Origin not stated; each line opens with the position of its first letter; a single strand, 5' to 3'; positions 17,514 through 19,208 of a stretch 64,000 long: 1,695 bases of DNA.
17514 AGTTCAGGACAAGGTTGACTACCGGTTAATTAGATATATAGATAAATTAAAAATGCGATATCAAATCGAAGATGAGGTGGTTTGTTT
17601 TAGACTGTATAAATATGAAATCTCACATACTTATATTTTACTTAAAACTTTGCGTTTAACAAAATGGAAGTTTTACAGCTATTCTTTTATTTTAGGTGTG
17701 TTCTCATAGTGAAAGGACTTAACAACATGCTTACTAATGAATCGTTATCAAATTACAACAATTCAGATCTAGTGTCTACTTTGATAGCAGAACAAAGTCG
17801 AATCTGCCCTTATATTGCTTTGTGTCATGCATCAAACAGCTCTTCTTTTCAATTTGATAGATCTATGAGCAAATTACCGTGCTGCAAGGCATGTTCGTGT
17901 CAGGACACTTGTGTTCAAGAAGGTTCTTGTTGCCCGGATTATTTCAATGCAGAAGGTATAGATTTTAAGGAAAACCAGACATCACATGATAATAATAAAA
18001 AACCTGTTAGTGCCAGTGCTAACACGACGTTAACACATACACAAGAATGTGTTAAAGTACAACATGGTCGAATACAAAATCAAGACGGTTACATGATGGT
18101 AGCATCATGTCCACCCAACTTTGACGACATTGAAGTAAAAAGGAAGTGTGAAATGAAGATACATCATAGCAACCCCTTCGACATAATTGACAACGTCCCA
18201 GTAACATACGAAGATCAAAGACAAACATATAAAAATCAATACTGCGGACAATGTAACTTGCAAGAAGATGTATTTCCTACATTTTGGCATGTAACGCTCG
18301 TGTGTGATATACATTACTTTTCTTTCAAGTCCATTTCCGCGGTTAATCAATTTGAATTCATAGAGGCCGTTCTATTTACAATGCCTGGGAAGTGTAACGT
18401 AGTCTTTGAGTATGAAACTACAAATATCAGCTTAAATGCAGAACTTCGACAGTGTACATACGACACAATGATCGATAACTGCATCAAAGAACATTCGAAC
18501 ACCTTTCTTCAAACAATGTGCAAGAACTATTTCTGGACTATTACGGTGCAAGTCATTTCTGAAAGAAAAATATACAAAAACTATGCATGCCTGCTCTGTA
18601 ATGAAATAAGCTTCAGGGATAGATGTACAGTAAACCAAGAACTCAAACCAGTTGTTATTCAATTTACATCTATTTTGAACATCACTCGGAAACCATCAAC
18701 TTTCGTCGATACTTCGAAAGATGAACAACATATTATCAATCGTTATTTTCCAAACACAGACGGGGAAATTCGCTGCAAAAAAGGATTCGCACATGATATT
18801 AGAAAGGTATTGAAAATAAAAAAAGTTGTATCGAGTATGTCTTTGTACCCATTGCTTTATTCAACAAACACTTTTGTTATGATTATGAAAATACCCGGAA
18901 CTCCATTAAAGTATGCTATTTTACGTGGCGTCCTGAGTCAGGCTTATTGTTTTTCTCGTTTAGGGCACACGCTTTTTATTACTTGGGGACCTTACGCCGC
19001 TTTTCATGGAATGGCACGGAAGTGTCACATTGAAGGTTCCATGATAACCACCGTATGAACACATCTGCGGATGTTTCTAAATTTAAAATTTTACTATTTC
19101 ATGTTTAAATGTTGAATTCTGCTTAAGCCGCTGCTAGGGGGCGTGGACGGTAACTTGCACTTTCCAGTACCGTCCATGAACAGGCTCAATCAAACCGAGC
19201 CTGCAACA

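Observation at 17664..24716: Novel cysteine-rich ORF with somatomedin-B-like motif, and a candidate downstream TM + cytoplasmic-tail exon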

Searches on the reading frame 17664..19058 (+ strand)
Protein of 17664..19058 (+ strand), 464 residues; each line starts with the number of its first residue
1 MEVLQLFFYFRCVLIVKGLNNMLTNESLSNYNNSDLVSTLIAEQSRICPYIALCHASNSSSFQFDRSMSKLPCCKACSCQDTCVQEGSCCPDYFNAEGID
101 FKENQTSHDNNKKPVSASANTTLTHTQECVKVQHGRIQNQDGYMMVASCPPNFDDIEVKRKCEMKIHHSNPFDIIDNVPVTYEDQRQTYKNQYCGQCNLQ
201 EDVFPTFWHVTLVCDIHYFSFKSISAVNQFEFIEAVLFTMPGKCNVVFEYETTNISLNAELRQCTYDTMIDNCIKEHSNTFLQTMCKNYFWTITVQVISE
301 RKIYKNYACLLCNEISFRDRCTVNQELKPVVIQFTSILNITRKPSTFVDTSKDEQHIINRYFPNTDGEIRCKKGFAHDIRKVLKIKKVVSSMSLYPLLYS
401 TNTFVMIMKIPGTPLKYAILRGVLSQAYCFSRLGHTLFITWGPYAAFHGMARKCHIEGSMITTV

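Call 3: search_protein_families(library=pfam, proteins=[window:17664-19058:+], max_evalue=1)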
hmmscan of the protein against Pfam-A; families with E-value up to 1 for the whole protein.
window:17664-19058:+ (464 aa): 3 families
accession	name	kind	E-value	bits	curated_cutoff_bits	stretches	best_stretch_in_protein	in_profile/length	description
PF01033.22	Somatomedin_B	-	0.0054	17.5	23.1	1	75-94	15-34/40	Somatomedin B domain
PF11287.13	DUF3088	-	0.13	12.6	26.4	1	181-222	10-51/112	Protein of unknown function (DUF3088)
PF12066.13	SERRATE_Ars2_N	-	0.15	12.6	27.3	1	345-370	33-58/110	SERRATE/Ars2, N-terminal domain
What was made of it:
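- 17880..17945 (+): SMB-like motif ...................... (CxCx3Cx5CCxDY core). Pfam PF01033 E 0.005, 17.5 bits, below the 23.1 cut-off, profile 15-34/40 (call 3).
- On Somatomedin B domain (PF01033): 17.5 bits, E 0.005, profile 15-34/40 (call 3).
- Closest known: Somatomedin B domain. Different: The score is below Pfam's cut-off and covers only profile positions 15-34 of 40 (call 3).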

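Call 4: find_homologous_proteins(query=window:17664-19055:+)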
Query window:17664-19055:+ (464 aa): 3 proteins with E <= 0.001 among 972 candidates.
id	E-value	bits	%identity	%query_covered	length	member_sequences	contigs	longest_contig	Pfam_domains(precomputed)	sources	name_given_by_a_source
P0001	1.1e-191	656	88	67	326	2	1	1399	PF28443.1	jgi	jgi:hypothetical protein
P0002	3.0e-106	374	48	82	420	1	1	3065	PF28443.1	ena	-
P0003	1.3e-103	365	48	78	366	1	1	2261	PF28443.1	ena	-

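Call 6: search_protein_families(library=pfam, proteins=[P0001, P0002, P0003], max_evalue=1)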
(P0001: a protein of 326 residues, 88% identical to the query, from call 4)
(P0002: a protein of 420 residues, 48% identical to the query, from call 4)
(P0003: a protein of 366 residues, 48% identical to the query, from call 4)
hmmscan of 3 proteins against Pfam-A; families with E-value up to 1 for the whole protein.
P0001 (326 aa): 1 family
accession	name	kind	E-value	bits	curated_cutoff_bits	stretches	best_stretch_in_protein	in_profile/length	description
PF01033.22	Somatomedin_B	-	0.0013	19.4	23.1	1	2-20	16-34/40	Somatomedin B domain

P0002 (420 aa): 1 family
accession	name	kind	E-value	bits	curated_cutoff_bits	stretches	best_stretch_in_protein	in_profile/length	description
PF01033.22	Somatomedin_B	-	0.14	13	23.1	1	85-103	15-33/40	Somatomedin B domain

P0003 (366 aa): 2 families
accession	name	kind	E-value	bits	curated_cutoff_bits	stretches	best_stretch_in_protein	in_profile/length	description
PF01033.22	Somatomedin_B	-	0.013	16.2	23.1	1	65-84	15-34/40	Somatomedin B domain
PF24976.1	Lipocalin_10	-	0.023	14.9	27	0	90-154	48-112/180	Lipocalin domain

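Call 9: find_encoding_contigs(protein=P0002, flank=10000)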
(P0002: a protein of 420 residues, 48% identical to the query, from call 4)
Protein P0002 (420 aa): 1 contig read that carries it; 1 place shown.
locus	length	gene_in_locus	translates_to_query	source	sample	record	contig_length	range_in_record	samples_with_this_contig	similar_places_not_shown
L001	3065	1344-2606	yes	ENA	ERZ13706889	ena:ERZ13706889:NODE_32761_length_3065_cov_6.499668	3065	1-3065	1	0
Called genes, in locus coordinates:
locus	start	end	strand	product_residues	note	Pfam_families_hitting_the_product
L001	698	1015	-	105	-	-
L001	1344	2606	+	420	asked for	PF28443:DUF8401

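Call 10: find_encoding_contigs(protein=P0001, flank=10000)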
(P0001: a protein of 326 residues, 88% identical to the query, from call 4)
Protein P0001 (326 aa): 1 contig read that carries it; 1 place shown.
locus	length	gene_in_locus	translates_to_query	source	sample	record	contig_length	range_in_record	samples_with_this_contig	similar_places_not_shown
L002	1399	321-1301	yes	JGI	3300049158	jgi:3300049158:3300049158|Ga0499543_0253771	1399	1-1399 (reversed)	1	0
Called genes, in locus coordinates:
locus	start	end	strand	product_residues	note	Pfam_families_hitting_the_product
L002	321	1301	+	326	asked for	PF28443:DUF8401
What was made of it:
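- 17664..18806 (+): Exon 1 (381 codons): start ATG, signal-peptide-like leader, degenerate SMB motif, DUF8401 cysteine-rich ectodomain (24 Cys). Ends in phase 0. Homologues P0001 (88%), P0002 and P0003 (48%) carry PF28443 (calls 4, 9, 10).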

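Call 15: search_protein_representatives(protein=window:17664-18860:+)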
Query: 399 residues. Proteins with E-value up to 0.001 (for the whole library): 250; up to 1e-10: 31; up to 1e-30: 6. The best 150 are listed.
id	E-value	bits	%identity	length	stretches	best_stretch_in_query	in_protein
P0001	9.1e-193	656.9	88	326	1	76-388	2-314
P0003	2.4e-104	365.8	49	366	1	23-382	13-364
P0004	1.3e-83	297.6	59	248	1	37-280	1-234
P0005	5.0e-63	229.8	50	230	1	176-385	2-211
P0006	7.8e-37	143.6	50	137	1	87-221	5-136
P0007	1.0e-36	143.2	52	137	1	11-145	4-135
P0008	7.5e-25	104.1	44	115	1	269-382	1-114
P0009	1.5e-24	103.1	55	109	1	1-95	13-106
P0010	2.4e-23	99.2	58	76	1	125-196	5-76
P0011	1.4e-21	93.4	32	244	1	145-383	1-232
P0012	4.5e-19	85.1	31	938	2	73-201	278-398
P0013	1.8e-17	79.9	29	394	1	44-377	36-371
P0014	5.4e-17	78.3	30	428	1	25-333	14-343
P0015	2.7e-16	76.0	31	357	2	139-382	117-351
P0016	6.8e-16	74.6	24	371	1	38-383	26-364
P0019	3.4e-15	72.3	29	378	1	53-324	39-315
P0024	9.7e-13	64.3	29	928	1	29-317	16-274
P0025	1.4e-12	63.7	29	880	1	11-340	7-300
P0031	2.1e-11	59.9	27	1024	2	135-324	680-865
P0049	9.4e-09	51.1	28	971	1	76-318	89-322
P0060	6.0e-08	48.5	29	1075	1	71-315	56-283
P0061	7.1e-08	48.3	29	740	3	136-316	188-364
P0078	4.2e-07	45.7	30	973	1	47-343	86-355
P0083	4.6e-07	45.6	29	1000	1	75-315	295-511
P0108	2.0e-06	43.5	25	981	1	76-315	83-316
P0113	3.3e-06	42.8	25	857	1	72-378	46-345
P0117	4.5e-06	42.3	28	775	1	39-314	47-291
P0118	4.7e-06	42.3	28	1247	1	63-325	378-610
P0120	5.0e-06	42.2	27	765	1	128-290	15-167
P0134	1.3e-05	40.8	32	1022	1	74-246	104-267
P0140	1.6e-05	40.5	28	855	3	141-214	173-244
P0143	2.1e-05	40.1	24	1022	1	68-323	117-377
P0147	2.5e-05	39.9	32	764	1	76-213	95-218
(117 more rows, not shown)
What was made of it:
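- Exon 1 has 250 relatives at E<=1e-3 (call 15).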

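Call 16: search_protein_families(library=pfam, proteins=[P0012, P0024, P0025, P0031, P0049, P0060, P0078, P0083, P0108, P0113], max_evalue=0.001)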
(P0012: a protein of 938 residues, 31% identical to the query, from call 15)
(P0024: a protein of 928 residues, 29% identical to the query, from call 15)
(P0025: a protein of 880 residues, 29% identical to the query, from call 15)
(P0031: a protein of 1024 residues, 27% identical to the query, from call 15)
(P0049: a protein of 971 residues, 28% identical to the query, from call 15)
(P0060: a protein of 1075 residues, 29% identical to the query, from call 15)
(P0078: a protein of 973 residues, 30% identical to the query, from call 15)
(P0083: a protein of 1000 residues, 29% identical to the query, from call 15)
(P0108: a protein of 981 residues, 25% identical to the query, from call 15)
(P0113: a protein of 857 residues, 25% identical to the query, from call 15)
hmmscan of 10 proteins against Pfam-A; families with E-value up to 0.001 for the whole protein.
P0012 (938 aa): 2 families
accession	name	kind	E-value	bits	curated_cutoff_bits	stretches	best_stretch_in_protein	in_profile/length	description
PF00002.29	7tm_2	-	1.1e-27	97.3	20.6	1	654-901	3-250/250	7 transmembrane receptor (Secretin family)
PF01033.22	Somatomedin_B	-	2.4e-12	47.4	23.1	2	37-74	1-39/40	Somatomedin B domain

P0024 (928 aa): 1 family
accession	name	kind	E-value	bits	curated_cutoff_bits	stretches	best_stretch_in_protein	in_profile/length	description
PF00002.29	7tm_2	-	8.5e-14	51.8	20.6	1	644-882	6-250/250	7 transmembrane receptor (Secretin family)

P0025 (880 aa): 1 family
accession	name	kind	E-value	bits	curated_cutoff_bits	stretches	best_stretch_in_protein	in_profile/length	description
PF00002.29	7tm_2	-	2.4e-10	40.5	20.6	1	597-835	5-250/250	7 transmembrane receptor (Secretin family)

P0031 (1024 aa): 3 families
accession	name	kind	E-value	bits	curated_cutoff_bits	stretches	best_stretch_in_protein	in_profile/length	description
PF00002.29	7tm_2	-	2e-08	34.3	20.6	1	479-568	139-232/250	7 transmembrane receptor (Secretin family)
PF17116.11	T9SS_plug_1st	-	2.2e-05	24.8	23.9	0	109-188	32-108/126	Type 9 secretion system plug protein 1st domain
PF01033.22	Somatomedin_B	-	0.00014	22.6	23.1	0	68-89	11-32/40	Somatomedin B domain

P0049 (971 aa): 2 families
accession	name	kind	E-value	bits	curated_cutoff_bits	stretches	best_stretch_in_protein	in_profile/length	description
PF00002.29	7tm_2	-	2e-18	67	20.6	1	684-926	6-249/250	7 transmembrane receptor (Secretin family)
PF01033.22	Somatomedin_B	-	1.9e-07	31.8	23.1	1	75-112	2-39/40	Somatomedin B domain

P0060 (1075 aa): 2 families
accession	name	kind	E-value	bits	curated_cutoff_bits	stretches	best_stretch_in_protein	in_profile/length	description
PF00002.29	7tm_2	-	1.5e-16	60.9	20.6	1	680-927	6-250/250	7 transmembrane receptor (Secretin family)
PF01033.22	Somatomedin_B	-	6.6e-05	23.6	23.1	1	46-83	2-38/40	Somatomedin B domain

P0078 (973 aa): 1 family
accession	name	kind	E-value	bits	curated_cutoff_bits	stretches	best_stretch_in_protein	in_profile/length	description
PF00002.29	7tm_2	-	2.7e-15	56.8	20.6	1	684-923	6-250/250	7 transmembrane receptor (Secretin family)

P0083 (1000 aa): 3 families
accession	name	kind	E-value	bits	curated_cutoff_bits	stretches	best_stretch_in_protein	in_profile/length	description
PF00530.23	SRCR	-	5.8e-25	88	26.1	2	168-262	3-99/100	Scavenger receptor cysteine-rich domain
PF00002.29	7tm_2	-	1e-10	41.8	20.6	1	839-968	4-138/250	7 transmembrane receptor (Secretin family)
PF15494.11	SRCR_2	-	2.1e-08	35.1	27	0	183-211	13-41/99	Scavenger receptor cysteine-rich domain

P0108 (981 aa): 2 families
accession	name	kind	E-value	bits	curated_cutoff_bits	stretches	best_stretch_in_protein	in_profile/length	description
PF00002.29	7tm_2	-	7.7e-30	104.4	20.6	1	671-920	6-250/250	7 transmembrane receptor (Secretin family)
PF01033.22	Somatomedin_B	-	1.3e-05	25.8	23.1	1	68-101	2-34/40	Somatomedin B domain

P0113 (857 aa): 1 family
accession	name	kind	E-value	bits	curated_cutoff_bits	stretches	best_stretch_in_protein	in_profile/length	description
PF00002.29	7tm_2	-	2.3e-05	24.2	20.6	1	599-736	5-146/250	7 transmembrane receptor (Secretin family)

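Call 39: list_cluster_members(proteins=[P0012, P0013, P0014, P0016, P0019, P0024, P0025, P0049, P0108, P0011])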
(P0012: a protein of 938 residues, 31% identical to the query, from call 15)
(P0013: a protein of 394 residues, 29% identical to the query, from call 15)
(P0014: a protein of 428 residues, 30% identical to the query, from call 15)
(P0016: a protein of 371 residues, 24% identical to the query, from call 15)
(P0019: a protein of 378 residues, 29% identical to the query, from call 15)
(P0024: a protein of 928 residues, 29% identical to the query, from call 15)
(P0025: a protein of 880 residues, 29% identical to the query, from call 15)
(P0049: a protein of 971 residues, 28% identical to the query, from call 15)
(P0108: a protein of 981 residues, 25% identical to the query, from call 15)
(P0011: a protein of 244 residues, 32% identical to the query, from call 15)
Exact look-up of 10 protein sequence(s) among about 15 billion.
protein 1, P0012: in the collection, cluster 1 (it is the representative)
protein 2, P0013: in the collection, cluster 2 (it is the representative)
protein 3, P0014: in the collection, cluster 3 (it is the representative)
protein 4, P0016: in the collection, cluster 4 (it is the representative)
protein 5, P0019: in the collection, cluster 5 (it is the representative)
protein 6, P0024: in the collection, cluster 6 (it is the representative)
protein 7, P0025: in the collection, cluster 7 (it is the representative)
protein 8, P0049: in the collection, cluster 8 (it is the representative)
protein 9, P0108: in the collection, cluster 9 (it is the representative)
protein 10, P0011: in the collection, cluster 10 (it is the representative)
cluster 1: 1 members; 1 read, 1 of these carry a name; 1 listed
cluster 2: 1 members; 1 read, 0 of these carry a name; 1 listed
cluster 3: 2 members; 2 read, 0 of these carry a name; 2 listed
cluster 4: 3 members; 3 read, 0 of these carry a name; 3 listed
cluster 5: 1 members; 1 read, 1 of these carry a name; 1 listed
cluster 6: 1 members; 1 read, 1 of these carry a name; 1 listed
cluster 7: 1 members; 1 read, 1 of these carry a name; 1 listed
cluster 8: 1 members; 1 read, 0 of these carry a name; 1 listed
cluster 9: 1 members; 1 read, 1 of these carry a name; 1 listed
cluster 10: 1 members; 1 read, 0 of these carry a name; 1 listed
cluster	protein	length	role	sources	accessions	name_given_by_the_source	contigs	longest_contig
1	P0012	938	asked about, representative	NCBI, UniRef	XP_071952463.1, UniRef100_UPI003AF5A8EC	uncharacterized protein [Antedon mediterranea] | uncharacterized protein n=1 Tax=Antedon mediterranea TaxID=105859 RepID=UPI003AF5A8EC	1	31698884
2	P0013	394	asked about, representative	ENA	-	-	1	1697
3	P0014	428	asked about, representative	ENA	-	-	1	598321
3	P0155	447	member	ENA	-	-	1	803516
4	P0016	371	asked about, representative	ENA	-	-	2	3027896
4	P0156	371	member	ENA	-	-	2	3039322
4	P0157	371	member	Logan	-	-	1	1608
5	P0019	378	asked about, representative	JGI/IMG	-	hypothetical protein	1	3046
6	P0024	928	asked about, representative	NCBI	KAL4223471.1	hypothetical protein ACF0H5_016942 [Mactra antiquata]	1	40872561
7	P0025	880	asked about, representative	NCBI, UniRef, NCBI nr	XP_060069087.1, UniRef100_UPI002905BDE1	uncharacterized protein LOC132549187 [Ylistrum balloti] | uncharacterized protein LOC132549187 n=1 Tax=Ylistrum balloti TaxID=509963 ...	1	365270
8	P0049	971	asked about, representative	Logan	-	-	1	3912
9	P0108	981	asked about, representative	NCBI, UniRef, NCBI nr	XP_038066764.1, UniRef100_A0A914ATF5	uncharacterized protein LOC119736827 [Patiria miniata] | G-protein coupled receptors family 2 profile 2 domain-containing protein n=1 Tax=Patiria ...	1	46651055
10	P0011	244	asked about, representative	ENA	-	-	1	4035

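Call 51: find_related_loci(query=A6, collection=metagenome_contigs, flank=10000)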
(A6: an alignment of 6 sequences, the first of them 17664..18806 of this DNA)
Query A6 (381 aa) in metagenome_contigs; peptide patterns used: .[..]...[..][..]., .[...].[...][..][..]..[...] (x = any residue, [..] = any of these).
142 stretches matched a pattern, but none encodes a relative of the query by tblastn (E <= 1e-3).

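Call 54: list_cluster_members(proteins=[P0061, P0113, P0117, P0140, P0120, P0060, P0078, P0083, P0143, P0134])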
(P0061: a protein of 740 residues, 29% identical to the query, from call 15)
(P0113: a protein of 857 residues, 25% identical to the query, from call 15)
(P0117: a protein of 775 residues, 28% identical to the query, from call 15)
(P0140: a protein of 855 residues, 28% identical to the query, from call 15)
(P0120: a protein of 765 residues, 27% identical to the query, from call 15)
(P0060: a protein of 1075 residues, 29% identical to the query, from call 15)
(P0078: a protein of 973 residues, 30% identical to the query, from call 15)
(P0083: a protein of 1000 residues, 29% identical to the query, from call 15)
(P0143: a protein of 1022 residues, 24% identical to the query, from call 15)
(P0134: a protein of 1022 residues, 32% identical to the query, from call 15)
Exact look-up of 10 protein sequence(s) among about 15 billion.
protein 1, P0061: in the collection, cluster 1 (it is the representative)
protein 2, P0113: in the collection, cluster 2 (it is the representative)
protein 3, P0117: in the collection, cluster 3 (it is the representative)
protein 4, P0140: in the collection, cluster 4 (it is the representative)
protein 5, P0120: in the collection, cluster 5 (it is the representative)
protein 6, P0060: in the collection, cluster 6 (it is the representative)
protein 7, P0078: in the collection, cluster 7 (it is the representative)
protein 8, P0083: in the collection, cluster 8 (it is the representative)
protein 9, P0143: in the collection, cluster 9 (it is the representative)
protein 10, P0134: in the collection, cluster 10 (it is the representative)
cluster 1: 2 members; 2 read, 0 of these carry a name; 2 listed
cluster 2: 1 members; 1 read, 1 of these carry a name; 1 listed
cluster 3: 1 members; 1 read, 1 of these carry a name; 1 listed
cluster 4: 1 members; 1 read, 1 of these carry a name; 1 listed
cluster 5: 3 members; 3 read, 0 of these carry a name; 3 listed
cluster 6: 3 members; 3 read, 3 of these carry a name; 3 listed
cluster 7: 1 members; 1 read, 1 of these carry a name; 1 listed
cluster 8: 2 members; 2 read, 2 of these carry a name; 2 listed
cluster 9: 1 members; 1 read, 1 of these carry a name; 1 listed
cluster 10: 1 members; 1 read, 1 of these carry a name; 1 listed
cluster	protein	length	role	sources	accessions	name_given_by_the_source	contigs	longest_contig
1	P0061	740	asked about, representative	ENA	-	-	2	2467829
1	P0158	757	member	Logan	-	-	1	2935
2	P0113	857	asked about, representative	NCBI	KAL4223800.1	hypothetical protein ACF0H5_017266 [Mactra antiquata]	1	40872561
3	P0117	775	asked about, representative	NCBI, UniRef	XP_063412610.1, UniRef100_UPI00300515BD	uncharacterized protein LOC134695316 [Mytilus trossulus] | uncharacterized protein LOC134695316 n=1 Tax=Mytilus trossulus TaxID=6551 ...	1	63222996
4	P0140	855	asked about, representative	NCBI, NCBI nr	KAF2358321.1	GPCR family 2 secretin-like [Trinorchestia longiramus]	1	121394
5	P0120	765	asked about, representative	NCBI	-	-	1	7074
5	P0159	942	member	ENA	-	-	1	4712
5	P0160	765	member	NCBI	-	-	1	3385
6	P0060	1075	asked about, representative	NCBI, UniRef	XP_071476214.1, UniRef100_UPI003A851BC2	uncharacterized protein [Diadema antillarum] | uncharacterized protein n=1 Tax=Diadema antillarum TaxID=105358 RepID=UPI003A851BC2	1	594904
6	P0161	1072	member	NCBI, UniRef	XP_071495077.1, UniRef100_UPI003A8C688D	uncharacterized protein [Diadema antillarum] | uncharacterized protein n=1 Tax=Diadema antillarum TaxID=105358 RepID=UPI003A8C688D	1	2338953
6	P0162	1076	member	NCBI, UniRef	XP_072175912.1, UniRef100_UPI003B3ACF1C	uncharacterized protein [Diadema setosum] | uncharacterized protein n=1 Tax=Diadema setosum TaxID=31175 RepID=UPI003B3ACF1C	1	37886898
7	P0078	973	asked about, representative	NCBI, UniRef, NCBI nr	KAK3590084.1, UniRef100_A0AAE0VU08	hypothetical protein CHS0354_041127 [Potamilus streckersoni] | G-protein coupled receptors family 2 profile 2 domain-containing protein n=1 ...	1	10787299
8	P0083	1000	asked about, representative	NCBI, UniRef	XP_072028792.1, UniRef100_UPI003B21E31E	uncharacterized protein [Amphiura filiformis] | uncharacterized protein n=1 Tax=Amphiura filiformis TaxID=82378 RepID=UPI003B21E31E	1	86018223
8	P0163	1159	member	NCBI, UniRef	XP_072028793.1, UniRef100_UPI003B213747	uncharacterized protein [Amphiura filiformis] | uncharacterized protein n=1 Tax=Amphiura filiformis TaxID=82378 RepID=UPI003B213747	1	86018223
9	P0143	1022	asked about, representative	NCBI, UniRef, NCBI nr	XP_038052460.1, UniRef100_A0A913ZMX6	uncharacterized protein LOC119725171 [Patiria miniata] | G-protein coupled receptors family 2 profile 2 domain-containing protein n=1 Tax=Patiria ...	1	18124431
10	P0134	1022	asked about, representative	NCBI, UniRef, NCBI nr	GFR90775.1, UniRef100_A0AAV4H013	G-protein coupled receptor Mth [Elysia marginata] | G-protein coupled receptor Mth n=1 Tax=Elysia marginata TaxID=1093978 ...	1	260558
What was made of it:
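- On Transposon-encoded protein: All relatives are cellular ectodomain proteins (calls 15, 16, 39, 54).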

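Call 55: find_encoding_contigs(protein=P0061, flank=10000, max_places=2)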
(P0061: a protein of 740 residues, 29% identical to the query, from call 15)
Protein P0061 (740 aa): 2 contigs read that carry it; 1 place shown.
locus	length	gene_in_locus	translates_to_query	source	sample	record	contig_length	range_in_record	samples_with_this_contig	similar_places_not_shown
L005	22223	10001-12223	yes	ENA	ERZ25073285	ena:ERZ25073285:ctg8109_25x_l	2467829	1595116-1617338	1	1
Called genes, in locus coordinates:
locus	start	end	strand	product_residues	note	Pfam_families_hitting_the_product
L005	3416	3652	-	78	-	-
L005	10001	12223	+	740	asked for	PF28443:DUF8401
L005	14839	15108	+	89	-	-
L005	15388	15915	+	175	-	-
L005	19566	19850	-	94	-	-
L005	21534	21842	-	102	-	-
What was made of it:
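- The close homologues carry PF28443/DUF8401 (calls 4, 9, 10, 55).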

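Call 56: predict_structure(alignment_id=A5)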
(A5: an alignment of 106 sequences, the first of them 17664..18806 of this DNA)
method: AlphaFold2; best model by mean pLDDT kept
length: 381 residues; sequences in the alignment: 106
mean_pLDDT: 72.9   pTM: 0.60
mean pLDDT of the five models: 72.9, 72.7, 72.6, 71.0, 70.4
residues with pLDDT >= 90: 61; 70-90: 172; 50-70: 95; < 50: 53
segments of 3 or more residues with pLDDT < 50: 104-108, 113-121, 330-350, 352-364
pLDDT, mean of each block of 10 residues (from residue 1): 86 81 59 78 82 78 64 77 80 73 51 46 75 77 93 94 83 88 91 94 87 68 58 77 83 61 80 82 85 79 86 81 55 44 45 44 52 60 41
secondary structure, 60 per line:
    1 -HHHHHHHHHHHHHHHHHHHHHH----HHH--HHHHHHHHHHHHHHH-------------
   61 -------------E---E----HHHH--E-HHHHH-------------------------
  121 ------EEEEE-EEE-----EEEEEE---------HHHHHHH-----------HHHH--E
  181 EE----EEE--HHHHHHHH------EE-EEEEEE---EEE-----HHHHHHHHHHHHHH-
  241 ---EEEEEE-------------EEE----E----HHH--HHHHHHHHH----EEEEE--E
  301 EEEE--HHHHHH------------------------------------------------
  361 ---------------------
elements in order: H2-23 H33-47 H83-86 H91-95 E127-131 E133-135 E141-146 H156-162 H174-177 E180-182 E187-189 H192-199 E209-214 E218-220 H226-239 E244-249 E263-265 H280-288 E293-297 E300-304 H307-312
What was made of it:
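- Tried and rejected: The AF2 model has pLDDT 72.9 (call 56).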
